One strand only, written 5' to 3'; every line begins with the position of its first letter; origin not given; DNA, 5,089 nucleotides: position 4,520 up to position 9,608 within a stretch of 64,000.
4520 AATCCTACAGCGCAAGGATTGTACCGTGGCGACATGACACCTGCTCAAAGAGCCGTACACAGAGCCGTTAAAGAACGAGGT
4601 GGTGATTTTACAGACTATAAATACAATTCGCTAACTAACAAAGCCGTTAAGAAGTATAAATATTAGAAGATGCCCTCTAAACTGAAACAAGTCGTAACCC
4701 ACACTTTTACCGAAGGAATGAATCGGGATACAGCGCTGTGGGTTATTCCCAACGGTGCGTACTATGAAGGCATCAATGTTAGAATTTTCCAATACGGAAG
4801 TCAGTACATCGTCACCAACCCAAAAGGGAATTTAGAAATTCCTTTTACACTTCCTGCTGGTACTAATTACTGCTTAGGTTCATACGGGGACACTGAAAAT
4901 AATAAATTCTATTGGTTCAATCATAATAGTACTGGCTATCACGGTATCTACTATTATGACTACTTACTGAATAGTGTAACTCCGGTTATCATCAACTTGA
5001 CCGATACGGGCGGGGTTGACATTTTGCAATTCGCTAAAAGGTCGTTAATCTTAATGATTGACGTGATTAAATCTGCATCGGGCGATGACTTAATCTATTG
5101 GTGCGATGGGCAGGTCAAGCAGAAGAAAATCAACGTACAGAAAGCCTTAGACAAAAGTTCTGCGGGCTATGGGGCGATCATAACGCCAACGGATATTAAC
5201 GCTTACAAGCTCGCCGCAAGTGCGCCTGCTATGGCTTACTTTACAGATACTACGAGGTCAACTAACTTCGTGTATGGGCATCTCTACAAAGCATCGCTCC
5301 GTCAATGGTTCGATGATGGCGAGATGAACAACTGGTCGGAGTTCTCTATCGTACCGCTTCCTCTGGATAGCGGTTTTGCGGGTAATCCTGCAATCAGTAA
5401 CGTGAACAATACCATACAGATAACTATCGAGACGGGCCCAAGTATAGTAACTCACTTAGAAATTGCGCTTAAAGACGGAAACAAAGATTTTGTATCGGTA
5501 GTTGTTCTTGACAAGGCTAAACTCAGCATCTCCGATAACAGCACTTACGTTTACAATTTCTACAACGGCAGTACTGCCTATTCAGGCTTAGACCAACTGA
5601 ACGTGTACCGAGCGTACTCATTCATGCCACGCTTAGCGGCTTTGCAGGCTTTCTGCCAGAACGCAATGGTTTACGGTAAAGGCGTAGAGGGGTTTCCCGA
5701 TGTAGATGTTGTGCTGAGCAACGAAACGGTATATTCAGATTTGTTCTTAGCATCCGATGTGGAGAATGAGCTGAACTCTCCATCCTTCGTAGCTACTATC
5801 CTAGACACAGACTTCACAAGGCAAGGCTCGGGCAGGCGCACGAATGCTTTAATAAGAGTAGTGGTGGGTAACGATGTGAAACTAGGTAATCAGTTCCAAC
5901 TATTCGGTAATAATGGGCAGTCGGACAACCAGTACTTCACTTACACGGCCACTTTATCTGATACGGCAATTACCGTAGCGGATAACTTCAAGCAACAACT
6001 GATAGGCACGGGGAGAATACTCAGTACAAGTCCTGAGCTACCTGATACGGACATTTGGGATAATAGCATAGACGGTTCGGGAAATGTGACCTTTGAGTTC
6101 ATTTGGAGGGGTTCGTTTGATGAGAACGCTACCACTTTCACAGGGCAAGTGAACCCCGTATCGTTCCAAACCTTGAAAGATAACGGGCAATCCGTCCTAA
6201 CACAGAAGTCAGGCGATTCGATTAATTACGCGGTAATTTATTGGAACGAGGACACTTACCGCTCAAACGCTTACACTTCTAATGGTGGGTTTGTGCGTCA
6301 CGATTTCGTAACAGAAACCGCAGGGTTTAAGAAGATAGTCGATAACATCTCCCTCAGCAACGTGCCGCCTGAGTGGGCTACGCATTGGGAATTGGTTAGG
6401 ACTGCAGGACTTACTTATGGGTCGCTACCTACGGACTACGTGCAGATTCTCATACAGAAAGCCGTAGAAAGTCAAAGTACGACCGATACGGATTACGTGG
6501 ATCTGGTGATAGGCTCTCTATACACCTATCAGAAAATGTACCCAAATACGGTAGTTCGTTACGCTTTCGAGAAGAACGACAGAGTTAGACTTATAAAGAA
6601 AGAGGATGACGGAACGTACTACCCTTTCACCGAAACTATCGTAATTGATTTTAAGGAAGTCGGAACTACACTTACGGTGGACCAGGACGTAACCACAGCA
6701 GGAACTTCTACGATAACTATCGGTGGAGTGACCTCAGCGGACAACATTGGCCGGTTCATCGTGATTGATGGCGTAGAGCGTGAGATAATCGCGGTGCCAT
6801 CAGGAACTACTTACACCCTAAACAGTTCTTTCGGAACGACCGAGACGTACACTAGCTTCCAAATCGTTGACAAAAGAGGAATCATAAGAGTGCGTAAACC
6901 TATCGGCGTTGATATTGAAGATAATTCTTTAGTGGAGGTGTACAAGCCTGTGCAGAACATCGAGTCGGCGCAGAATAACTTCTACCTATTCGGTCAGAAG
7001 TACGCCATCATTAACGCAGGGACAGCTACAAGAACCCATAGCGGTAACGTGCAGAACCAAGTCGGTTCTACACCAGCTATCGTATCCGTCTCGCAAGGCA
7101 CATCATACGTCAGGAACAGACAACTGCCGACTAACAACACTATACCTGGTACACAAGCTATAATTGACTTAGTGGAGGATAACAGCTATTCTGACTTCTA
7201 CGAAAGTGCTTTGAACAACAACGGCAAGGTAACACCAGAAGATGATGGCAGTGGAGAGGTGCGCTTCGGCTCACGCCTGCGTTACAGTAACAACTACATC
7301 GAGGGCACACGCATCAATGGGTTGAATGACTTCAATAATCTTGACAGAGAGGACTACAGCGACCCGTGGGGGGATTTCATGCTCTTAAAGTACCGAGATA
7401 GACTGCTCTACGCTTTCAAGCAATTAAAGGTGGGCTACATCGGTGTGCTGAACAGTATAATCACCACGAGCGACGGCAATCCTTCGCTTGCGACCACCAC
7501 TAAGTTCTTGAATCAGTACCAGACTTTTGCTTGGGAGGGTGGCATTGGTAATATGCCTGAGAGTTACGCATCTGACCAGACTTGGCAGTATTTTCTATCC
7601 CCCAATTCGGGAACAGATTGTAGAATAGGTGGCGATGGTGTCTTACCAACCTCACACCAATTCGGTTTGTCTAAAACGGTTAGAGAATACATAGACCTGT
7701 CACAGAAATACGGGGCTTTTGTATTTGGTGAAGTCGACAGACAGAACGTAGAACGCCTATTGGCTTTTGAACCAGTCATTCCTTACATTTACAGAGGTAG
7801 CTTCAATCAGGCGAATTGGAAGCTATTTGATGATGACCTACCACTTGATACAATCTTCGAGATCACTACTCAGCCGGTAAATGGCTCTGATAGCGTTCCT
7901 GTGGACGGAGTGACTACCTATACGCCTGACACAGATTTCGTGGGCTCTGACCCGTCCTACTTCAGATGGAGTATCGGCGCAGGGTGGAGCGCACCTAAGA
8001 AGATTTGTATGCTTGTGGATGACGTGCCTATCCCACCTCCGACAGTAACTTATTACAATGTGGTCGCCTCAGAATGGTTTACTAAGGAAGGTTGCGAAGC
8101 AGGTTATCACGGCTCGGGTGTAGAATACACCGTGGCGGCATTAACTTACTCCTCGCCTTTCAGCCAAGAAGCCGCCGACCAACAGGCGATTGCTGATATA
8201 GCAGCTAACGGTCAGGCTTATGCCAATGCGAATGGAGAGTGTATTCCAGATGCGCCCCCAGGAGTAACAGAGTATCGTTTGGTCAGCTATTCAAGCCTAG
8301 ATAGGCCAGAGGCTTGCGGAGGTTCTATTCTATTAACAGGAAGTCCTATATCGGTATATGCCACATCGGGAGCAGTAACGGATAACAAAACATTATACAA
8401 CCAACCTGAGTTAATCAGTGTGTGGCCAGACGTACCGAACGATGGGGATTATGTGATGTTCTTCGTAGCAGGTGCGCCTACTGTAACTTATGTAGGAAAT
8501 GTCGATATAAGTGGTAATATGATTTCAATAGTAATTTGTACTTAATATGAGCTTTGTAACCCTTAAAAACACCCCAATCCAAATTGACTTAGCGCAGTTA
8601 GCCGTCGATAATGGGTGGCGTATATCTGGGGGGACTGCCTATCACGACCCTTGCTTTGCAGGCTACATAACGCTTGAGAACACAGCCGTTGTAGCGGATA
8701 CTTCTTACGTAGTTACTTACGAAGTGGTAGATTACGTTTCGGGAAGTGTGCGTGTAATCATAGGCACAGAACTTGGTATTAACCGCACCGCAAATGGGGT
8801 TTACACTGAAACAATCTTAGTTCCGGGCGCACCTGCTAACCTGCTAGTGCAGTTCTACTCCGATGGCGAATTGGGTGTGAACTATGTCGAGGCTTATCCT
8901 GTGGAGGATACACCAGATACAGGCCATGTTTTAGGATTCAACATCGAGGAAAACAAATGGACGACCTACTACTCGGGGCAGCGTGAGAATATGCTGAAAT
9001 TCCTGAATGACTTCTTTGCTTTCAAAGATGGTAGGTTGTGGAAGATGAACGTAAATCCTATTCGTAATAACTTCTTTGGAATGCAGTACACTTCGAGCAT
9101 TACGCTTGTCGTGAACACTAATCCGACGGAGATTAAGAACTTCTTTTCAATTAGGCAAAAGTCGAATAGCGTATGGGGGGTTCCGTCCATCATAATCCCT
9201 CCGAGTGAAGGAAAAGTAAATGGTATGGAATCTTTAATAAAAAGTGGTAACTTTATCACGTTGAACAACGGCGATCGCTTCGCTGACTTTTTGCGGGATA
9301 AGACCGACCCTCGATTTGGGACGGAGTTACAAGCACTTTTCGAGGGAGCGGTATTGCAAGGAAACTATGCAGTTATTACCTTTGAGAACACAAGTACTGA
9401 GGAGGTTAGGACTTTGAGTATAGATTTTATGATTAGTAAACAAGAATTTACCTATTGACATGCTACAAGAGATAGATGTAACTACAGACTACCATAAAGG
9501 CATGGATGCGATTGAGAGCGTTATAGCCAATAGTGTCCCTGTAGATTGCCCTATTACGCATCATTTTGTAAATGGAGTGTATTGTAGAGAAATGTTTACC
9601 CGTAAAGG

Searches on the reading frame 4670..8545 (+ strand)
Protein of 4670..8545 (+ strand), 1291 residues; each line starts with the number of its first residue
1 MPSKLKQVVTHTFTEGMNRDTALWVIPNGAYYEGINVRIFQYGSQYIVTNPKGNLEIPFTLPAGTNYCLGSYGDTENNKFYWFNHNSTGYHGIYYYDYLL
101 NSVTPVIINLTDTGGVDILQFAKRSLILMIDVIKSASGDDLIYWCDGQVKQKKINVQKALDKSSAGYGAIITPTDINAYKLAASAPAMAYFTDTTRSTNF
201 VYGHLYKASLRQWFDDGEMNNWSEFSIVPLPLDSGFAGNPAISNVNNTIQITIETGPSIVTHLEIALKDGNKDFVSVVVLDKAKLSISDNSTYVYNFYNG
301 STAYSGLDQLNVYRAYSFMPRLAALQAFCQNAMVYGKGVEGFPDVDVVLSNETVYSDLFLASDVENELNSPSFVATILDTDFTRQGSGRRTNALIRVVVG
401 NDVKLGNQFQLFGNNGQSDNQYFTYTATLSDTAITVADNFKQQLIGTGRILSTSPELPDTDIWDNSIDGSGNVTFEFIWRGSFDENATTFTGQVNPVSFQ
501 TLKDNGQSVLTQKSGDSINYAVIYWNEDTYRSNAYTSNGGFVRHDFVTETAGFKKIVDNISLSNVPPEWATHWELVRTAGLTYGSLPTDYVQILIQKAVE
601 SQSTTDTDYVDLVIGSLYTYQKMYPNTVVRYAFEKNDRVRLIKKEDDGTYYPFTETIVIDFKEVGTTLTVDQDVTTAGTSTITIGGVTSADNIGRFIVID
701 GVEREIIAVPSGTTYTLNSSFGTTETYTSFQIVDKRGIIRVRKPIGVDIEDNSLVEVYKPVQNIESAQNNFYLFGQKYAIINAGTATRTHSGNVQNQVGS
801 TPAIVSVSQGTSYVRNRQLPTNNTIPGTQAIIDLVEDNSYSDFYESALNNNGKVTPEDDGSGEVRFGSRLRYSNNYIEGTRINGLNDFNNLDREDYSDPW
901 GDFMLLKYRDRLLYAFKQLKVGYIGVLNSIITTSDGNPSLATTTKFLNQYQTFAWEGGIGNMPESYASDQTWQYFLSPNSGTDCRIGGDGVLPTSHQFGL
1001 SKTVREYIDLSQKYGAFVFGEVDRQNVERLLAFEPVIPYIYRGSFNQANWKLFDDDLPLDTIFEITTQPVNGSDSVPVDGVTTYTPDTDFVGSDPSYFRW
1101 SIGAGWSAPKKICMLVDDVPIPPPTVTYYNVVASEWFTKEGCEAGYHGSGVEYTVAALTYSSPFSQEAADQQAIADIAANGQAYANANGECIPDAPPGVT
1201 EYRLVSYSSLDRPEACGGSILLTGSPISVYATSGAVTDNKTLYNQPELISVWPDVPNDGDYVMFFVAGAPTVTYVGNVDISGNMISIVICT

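Call 54: search_protein_families(library=phrogs, proteins=[window:4670-8545:+], max_evalue=0.00001)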
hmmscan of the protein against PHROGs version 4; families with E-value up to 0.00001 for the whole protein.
window:4670-8545:+ (1291 aa): 1 family
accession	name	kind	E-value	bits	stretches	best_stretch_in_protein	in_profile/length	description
phrog_14478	-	head and packaging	7.8e-46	157.3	2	13-387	5-383/1474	virion structural protein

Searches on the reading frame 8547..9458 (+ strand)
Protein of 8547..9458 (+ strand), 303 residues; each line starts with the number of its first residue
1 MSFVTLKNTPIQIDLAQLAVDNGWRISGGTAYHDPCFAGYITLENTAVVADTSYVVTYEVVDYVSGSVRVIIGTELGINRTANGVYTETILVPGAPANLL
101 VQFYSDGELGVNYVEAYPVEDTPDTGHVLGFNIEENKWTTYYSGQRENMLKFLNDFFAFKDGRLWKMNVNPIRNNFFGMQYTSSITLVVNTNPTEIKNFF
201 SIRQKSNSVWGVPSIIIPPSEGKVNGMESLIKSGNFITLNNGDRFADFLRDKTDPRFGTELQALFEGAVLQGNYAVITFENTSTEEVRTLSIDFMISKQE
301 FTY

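Call 54: search_protein_families(library=phrogs, proteins=[window:8547-9458:+], max_evalue=0.00001)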
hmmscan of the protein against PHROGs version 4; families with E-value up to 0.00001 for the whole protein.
window:8547-9458:+ (303 aa): 2 families
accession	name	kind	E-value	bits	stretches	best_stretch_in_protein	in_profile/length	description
phrog_38031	-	unknown function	3e-14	53.8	1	129-213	200-284/460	-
phrog_18548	-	unknown function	4e-13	50.6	1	129-237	5-107/241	-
